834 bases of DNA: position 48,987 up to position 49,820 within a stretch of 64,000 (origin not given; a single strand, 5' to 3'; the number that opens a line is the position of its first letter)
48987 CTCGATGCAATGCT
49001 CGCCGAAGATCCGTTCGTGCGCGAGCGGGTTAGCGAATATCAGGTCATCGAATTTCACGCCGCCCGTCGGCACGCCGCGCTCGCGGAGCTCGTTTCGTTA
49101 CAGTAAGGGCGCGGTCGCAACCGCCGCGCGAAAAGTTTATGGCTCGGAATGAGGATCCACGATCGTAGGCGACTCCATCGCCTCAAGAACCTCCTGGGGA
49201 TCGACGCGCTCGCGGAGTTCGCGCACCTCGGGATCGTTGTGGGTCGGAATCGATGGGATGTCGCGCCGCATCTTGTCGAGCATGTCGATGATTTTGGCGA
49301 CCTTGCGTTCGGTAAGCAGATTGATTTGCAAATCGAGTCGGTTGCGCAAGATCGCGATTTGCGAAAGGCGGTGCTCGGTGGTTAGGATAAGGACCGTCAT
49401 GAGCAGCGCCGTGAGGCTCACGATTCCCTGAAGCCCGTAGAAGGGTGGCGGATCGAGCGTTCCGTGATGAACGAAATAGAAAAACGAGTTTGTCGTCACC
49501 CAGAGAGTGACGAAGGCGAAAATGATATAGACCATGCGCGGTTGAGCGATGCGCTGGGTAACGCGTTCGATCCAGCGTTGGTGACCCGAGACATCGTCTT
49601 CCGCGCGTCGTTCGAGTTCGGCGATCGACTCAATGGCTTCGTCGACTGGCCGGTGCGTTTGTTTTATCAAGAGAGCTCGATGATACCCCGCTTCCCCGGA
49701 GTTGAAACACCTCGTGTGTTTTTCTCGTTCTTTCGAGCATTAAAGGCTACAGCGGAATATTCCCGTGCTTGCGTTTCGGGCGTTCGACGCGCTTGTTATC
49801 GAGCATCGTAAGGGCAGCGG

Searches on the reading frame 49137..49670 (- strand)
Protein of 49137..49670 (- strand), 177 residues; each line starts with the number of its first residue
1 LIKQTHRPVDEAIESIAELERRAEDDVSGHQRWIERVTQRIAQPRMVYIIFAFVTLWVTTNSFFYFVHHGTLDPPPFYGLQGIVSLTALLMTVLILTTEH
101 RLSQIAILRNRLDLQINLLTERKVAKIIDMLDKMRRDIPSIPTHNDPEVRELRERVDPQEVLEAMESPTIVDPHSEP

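Call 64: search_protein_families(library=pfam, proteins=[window:49137-49670:-], max_evalue=0.00001)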
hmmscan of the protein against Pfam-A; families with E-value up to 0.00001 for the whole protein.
window:49137-49670:- (177 aa): 1 family
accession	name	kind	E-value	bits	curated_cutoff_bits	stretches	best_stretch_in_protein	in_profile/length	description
PF06210.16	DUF1003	-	2e-16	60.5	27.4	1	46-140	6-98/103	Protein of unknown function (DUF1003)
